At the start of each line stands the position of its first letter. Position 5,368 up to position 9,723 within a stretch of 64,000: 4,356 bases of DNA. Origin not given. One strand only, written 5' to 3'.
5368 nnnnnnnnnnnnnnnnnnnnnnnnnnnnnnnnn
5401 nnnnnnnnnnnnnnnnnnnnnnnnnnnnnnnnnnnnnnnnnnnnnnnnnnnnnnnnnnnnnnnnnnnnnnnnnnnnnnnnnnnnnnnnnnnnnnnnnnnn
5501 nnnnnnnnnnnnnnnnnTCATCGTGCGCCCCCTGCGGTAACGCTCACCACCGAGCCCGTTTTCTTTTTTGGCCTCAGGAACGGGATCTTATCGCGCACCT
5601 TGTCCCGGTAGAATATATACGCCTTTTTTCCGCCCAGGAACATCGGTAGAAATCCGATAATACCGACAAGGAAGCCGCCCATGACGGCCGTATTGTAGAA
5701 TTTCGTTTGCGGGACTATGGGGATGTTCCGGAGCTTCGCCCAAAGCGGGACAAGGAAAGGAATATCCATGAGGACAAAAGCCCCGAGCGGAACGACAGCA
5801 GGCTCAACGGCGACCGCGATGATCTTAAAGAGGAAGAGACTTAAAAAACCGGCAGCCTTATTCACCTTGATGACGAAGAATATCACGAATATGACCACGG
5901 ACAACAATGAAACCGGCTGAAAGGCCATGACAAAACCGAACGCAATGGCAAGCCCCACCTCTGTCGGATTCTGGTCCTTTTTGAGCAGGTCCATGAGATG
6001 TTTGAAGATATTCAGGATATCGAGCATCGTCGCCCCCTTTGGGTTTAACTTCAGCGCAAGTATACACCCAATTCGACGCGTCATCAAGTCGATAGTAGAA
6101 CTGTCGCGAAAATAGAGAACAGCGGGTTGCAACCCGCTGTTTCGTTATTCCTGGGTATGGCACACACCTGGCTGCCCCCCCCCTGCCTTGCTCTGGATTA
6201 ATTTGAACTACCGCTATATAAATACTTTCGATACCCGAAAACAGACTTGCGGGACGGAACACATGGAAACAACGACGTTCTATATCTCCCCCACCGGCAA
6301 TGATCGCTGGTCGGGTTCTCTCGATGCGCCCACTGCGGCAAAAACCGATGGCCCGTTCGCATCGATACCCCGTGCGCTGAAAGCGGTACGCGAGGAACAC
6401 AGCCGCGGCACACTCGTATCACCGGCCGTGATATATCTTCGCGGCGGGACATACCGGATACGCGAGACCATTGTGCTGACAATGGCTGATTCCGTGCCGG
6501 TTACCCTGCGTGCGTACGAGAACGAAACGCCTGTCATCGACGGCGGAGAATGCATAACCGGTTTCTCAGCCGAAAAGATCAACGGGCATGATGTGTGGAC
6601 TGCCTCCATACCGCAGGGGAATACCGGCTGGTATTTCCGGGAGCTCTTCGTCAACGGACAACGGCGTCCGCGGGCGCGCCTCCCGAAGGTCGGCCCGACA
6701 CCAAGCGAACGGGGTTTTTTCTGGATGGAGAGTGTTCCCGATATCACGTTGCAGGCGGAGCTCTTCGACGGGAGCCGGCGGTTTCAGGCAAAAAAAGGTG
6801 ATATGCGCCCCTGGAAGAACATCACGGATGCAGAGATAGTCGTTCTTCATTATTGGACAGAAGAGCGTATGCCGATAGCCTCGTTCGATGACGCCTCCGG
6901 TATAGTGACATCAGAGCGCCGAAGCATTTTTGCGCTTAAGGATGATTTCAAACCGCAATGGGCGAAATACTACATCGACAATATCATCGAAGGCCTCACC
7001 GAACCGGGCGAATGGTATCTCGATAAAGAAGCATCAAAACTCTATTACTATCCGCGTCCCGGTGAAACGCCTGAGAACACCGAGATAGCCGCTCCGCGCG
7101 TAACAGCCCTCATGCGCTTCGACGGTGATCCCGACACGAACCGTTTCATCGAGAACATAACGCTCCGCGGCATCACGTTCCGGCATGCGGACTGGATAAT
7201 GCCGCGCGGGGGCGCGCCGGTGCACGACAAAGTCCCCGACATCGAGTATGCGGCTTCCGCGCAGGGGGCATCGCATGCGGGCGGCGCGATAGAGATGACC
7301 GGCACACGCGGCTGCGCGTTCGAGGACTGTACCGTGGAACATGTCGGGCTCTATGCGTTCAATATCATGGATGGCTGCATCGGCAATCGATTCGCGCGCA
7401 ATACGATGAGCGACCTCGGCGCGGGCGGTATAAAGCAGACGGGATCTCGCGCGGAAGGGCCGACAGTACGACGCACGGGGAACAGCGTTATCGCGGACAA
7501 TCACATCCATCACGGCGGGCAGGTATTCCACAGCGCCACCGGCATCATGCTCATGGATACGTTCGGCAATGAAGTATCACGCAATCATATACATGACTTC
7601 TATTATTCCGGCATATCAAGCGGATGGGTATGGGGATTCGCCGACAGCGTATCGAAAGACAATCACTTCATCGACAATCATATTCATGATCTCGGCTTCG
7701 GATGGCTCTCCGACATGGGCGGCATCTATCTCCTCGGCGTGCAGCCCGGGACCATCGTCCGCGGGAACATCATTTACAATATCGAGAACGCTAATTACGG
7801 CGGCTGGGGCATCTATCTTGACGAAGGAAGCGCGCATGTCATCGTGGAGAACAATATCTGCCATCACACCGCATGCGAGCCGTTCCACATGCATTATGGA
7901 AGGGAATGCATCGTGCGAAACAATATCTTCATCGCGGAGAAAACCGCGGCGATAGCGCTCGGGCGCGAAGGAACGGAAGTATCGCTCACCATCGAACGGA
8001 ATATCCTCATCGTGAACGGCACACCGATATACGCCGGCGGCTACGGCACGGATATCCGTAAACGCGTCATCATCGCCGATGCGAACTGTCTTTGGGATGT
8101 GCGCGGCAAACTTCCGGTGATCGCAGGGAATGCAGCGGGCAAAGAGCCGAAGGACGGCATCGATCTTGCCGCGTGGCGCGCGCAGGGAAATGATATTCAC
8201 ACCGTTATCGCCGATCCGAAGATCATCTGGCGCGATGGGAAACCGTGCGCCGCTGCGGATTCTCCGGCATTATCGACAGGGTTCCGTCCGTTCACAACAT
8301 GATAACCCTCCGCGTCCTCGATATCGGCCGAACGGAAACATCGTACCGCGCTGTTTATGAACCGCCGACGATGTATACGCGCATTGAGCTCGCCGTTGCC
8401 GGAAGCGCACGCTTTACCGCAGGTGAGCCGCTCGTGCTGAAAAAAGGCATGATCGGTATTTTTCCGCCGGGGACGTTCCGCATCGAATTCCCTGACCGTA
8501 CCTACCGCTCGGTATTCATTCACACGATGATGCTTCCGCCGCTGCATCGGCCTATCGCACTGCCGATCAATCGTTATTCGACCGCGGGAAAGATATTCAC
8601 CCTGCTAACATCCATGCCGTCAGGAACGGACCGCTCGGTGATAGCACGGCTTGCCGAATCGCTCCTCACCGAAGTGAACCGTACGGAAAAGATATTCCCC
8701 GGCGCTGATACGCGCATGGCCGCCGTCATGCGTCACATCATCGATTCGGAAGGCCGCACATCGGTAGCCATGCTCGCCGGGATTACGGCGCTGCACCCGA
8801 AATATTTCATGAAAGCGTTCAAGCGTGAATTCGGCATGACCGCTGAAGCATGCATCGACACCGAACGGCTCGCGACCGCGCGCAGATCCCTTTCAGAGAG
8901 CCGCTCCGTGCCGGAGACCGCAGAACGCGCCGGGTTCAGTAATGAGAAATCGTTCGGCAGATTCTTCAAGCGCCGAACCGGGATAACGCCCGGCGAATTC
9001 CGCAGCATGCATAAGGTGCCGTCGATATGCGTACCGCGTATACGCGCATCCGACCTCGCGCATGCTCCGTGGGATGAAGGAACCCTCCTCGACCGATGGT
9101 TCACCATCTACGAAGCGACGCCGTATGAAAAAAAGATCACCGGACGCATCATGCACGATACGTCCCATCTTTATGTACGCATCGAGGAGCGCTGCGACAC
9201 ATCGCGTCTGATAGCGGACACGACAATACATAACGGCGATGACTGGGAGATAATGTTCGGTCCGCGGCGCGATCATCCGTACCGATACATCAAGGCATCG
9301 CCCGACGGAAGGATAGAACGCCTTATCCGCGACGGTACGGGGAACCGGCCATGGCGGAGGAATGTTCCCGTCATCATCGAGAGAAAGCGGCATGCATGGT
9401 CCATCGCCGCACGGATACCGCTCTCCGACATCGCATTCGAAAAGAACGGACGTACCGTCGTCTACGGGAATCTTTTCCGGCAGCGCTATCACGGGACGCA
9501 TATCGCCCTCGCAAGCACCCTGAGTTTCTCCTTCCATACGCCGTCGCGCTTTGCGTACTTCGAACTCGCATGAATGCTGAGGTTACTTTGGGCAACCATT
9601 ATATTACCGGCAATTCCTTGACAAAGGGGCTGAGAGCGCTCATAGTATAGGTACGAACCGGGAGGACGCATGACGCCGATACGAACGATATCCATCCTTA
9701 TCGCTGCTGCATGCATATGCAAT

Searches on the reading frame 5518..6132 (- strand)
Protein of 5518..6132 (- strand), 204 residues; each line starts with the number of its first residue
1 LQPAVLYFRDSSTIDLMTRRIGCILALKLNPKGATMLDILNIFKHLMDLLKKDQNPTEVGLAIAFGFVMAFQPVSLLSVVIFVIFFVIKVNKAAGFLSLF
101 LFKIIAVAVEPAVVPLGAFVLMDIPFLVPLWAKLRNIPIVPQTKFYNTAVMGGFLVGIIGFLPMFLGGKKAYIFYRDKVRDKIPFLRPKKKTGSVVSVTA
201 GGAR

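Call 54: search_protein_families(library=pfam, proteins=[window:5518-6132:-], max_evalue=0.0001)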
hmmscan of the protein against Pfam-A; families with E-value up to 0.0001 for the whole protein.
window:5518-6132:- (204 aa): 1 family
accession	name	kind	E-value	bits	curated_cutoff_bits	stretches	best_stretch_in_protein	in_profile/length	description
PF09835.14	DUF2062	-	2.7e-06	27.8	27.4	1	45-178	7-144/147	Uncharacterized protein conserved in bacteria (DUF2062)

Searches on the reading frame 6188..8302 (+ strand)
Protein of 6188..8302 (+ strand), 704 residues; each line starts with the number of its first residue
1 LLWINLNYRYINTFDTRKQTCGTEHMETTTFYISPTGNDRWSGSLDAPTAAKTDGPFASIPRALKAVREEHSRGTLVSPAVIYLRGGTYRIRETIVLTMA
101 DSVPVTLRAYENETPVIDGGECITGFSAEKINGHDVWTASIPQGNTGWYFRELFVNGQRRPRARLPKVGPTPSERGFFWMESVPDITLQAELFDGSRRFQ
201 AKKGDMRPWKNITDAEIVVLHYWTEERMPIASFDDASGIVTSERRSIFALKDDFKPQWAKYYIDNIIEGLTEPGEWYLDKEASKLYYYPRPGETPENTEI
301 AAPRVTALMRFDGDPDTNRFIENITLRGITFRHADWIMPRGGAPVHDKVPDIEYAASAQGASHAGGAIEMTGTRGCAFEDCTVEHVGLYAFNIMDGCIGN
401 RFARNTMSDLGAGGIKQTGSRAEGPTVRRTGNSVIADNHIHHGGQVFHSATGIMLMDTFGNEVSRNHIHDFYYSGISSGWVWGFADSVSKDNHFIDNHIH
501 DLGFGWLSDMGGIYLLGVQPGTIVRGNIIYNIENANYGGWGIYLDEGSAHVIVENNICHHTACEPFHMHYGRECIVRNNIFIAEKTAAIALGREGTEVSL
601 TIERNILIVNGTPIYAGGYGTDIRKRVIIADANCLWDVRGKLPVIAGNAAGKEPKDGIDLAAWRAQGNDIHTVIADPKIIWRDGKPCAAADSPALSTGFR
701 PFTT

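Call 54: search_protein_families(library=pfam, proteins=[window:6188-8302:+], max_evalue=0.0001)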
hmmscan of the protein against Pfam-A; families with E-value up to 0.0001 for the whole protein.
window:6188-8302:+ (704 aa): 3 families
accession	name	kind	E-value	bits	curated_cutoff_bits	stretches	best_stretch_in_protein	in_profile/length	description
PF13229.12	Beta_helix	-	2.7e-18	66.5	25.9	2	367-531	2-136/158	Right handed beta helix region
PF21231.2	GH141_M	-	2.1e-09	37.8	27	1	259-290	125-156/156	GH141 insertion domain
PF05048.19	NosD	-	4.9e-07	29.8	23.6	0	488-615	45-154/212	Periplasmic copper-binding protein (NosD)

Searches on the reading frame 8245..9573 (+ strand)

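Call 54: search_protein_families(library=pfam, proteins=[window:8245-9573:+], max_evalue=0.0001)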
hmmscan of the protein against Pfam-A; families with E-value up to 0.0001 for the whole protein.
window:8245-9573:+ (442 aa): 2 families
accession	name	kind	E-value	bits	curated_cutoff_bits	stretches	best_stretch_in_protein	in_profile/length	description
PF12833.13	HTH_18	-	1.3e-18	67.5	33.6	1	177-254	1-79/80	Helix-turn-helix domain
PF00165.29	HTH_AraC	-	5.3e-10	39.6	26.6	0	172-200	9-37/42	Bacterial regulatory helix-turn-helix proteins, AraC family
